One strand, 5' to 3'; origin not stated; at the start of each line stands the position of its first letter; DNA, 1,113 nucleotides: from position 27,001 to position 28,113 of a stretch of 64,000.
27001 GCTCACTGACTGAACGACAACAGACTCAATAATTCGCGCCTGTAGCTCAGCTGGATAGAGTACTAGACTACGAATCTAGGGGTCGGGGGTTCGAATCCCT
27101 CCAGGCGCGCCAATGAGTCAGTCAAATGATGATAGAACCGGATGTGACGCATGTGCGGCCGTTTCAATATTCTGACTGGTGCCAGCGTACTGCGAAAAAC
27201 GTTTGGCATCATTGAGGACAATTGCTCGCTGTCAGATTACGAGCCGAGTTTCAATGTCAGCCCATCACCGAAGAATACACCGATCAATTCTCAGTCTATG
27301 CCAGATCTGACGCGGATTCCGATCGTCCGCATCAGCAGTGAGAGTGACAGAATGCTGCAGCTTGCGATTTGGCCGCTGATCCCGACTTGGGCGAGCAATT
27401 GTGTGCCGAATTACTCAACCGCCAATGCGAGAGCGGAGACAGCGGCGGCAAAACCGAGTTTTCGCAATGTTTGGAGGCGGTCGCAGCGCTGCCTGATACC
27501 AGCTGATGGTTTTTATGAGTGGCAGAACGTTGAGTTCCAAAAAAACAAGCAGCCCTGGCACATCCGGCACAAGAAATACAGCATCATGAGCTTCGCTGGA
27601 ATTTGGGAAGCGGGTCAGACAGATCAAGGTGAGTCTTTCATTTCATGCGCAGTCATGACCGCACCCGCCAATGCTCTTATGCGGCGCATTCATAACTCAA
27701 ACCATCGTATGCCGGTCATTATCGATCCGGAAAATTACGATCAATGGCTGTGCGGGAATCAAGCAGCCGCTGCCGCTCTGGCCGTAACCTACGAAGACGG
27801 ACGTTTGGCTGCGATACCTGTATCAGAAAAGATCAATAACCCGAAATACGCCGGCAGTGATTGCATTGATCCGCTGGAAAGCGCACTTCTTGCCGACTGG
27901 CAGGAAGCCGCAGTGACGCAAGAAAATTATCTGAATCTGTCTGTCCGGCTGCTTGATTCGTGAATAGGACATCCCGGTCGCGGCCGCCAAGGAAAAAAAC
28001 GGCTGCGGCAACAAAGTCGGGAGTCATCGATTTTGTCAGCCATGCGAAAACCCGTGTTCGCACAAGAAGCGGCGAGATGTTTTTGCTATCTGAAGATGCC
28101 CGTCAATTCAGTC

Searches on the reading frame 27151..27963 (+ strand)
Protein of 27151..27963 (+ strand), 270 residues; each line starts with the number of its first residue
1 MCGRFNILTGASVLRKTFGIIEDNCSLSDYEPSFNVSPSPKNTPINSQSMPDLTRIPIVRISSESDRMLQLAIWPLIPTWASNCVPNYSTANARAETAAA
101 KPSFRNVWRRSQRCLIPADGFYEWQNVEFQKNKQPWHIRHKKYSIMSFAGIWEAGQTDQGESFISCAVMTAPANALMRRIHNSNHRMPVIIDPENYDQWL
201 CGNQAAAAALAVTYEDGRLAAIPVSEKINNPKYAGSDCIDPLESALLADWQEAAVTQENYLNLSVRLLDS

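Call 6: search_protein_families(library=pfam, proteins=[window:27151-27963:+], max_evalue=0.01)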
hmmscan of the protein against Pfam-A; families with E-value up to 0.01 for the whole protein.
window:27151-27963:+ (270 aa): 1 family
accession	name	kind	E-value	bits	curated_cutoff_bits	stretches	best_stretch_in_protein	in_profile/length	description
PF02586.19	SRAP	-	3.4e-56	190.6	27.1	1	1-231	1-214/214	SOS response associated peptidase (SRAP)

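Call 11: find_encoding_contigs(protein=window:27151-27963:+, flank=10000, max_places=10)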
Protein window:27151-27963:+ (270 aa): no gene with exactly this product is on record in the collection.
